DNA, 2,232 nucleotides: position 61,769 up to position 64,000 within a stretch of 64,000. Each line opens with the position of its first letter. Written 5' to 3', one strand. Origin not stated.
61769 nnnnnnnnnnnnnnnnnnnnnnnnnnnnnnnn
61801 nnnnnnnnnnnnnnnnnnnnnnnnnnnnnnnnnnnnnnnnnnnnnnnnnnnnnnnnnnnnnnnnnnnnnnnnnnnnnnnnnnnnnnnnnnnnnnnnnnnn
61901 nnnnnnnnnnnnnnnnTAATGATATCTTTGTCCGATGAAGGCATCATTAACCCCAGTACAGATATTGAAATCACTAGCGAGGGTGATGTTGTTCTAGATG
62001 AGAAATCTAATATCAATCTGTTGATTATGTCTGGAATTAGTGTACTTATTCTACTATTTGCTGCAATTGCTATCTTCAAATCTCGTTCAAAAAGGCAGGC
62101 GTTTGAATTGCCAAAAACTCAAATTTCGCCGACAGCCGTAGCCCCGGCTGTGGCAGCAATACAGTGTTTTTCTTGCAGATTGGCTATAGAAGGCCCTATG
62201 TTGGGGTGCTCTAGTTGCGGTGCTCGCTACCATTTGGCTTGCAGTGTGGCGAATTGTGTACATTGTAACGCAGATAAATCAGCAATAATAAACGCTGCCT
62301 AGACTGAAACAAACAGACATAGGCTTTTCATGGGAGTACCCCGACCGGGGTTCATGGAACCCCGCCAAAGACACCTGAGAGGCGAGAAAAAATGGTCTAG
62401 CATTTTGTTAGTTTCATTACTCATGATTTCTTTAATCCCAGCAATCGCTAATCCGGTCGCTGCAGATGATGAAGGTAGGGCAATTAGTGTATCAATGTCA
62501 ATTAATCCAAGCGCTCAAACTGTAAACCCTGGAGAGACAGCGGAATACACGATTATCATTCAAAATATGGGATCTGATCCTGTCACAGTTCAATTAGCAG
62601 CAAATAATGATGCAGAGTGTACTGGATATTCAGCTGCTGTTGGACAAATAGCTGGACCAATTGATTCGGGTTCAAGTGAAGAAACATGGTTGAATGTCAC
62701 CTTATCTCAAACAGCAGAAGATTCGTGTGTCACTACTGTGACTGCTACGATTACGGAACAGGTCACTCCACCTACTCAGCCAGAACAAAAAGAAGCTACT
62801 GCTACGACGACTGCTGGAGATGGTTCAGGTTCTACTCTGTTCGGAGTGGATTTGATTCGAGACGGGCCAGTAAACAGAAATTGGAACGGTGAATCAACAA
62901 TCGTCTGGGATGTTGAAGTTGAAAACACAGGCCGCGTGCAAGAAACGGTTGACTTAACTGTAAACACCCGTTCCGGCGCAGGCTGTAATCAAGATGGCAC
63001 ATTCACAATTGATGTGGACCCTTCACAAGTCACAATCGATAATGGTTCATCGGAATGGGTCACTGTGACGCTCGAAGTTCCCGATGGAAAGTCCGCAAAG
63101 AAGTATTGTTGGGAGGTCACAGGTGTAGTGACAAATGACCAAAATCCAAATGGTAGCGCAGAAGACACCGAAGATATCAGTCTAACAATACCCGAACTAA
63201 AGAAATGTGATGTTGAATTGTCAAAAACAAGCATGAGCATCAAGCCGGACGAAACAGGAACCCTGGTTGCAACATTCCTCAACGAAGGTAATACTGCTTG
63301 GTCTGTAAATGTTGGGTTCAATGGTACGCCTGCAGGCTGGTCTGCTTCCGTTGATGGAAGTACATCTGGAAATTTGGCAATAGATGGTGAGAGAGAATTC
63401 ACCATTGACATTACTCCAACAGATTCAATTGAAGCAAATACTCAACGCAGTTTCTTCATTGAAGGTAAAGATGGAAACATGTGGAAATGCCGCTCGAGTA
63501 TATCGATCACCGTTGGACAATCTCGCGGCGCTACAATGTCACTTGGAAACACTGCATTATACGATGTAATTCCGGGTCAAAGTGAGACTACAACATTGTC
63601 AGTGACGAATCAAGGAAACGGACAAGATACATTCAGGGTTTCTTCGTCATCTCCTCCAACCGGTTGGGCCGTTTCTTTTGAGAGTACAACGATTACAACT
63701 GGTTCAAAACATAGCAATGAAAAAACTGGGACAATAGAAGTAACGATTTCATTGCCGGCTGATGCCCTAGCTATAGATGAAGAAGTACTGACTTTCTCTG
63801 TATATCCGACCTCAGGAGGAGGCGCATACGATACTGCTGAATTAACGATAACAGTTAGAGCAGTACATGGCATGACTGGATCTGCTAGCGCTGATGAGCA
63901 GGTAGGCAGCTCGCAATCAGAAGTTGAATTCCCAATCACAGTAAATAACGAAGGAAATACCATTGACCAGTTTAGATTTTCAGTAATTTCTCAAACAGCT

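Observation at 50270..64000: Tightly packed array of more than 13 kb encoding giant exported proteins around an S8 protease: candidate undescribed envelope proteolysis/adhesion module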

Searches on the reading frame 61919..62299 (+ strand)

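Call 6: search_protein_families(library=pfam, proteins=[window:61919-62299:+], max_evalue=0.01)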
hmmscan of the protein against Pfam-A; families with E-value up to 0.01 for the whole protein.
window:61919-62299:+ (127 aa): 2 families
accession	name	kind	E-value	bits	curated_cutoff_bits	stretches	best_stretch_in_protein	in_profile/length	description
PF13832.12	zf-HC5HC2H_2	-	0.0015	19.1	27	1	68-121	43-97/109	PHD-zinc-finger like domain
PF13771.12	zf-HC5HC2H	-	0.0065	17.1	29.1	0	74-119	31-77/91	PHD-like zinc-binding domain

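Call 7: search_protein_families(library=ncbifam, proteins=[window:61919-62299:+], max_evalue=0.01)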
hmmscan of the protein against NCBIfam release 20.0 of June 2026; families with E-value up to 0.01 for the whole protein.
window:61919-62299:+ (127 aa): 0 families

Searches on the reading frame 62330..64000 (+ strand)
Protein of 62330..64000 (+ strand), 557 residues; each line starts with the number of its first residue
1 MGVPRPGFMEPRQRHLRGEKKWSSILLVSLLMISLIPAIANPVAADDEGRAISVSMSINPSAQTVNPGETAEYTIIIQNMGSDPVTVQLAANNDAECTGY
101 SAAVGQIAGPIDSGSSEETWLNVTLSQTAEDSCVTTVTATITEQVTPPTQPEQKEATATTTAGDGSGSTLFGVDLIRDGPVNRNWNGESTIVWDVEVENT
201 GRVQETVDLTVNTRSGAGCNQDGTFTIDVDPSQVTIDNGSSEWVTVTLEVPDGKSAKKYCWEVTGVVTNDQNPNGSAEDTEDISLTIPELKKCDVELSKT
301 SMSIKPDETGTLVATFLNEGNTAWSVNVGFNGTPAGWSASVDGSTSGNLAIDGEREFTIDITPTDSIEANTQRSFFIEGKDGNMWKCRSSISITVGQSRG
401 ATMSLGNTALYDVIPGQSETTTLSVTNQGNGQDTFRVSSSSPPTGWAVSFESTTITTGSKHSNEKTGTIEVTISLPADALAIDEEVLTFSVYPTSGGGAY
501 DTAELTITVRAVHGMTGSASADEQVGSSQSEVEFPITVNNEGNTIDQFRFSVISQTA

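Call 6: search_protein_families(library=pfam, proteins=[window:62330-64000:+], max_evalue=0.01)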
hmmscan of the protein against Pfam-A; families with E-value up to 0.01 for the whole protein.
window:62330-64000:+ (557 aa): 7 families
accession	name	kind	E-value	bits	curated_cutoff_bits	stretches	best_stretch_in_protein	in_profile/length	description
PF10633.15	NPCBM_assoc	-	6.1e-10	39.6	24.4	2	305-369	2-66/78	NPCBM-associated, NEW3 domain of alpha-galactosidase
PF11614.14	FixG_C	-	1.8e-08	35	25.6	0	193-272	35-105/119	IG-like fold at C-terminal of FixG, putative oxidoreductase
PF23619.1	Ig_VWA7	-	4.7e-07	30.4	27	0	220-253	38-71/104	VWA7 Ig-like domain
PF06280.18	fn3_5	-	0.00022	22.3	27.6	0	194-259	13-90/112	Fn3-like domain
PF22067.2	Cep192_D3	-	0.00027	21.4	27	0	414-493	14-86/99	Cep192 domain 3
PF22544.2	HYDIN_VesB_CFA65-like_Ig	-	0.0013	19.4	25.5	0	65-107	15-58/100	HYDIN/CFA65/VesB-like, Ig-like domain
PF15780.11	ASH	-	0.0087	16.7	27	0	412-461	18-68/98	Abnormal spindle-like microcephaly-assoc'd, ASPM-SPD-2-Hydin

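Call 7: search_protein_families(library=ncbifam, proteins=[window:62330-64000:+], max_evalue=0.01)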
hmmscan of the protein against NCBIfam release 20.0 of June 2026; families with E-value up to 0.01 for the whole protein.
window:62330-64000:+ (557 aa): 2 families
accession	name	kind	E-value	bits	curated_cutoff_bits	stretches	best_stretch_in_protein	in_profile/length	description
NF041740.1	choice_anch_T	equivalog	1.8e-18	66.6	70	3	391-509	136-258/259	choice-of-anchor T family protein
TIGR01451.2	B_ant_repeat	repeat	0.006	16.6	24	0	61-86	4-29/53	DUF11 type repeat protein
